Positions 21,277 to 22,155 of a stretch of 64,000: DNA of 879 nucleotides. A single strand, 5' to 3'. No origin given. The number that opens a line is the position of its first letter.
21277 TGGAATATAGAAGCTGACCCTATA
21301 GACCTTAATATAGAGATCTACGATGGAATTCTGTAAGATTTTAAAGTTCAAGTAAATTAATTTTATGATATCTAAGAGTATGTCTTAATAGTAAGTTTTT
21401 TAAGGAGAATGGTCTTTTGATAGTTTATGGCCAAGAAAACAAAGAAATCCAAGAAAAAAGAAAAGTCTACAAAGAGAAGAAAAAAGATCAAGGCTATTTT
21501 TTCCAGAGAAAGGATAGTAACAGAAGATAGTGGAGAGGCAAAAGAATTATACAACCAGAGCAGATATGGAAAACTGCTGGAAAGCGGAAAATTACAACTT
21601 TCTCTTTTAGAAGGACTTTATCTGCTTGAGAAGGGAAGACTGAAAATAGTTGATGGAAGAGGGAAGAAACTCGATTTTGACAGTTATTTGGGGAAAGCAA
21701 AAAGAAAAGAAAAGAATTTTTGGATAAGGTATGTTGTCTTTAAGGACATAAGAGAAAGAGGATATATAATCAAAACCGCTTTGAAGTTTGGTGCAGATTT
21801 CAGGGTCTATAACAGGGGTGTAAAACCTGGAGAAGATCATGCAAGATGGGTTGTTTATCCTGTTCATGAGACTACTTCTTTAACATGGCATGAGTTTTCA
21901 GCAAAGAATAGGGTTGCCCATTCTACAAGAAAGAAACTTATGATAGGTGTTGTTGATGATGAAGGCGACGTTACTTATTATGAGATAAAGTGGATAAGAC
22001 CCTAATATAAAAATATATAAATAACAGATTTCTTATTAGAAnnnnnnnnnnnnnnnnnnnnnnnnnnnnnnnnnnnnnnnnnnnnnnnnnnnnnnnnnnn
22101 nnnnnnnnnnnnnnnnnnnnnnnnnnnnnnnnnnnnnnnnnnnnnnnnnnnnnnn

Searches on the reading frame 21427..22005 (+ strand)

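Call 37: search_protein_families(library=pfam, proteins=[window:21427-22005:+], max_evalue=0.001)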
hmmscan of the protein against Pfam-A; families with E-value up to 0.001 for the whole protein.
window:21427-22005:+ (192 aa): 2 families
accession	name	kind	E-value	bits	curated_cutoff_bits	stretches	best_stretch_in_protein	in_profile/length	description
PF01974.23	tRNA_int_endo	-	9.8e-30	102.9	27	1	98-184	1-85/85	tRNA intron endonuclease, catalytic C-terminal domain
PF02778.19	tRNA_int_endo_N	-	5.1e-16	58.4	21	1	22-87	2-66/67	tRNA intron endonuclease, N-terminal domain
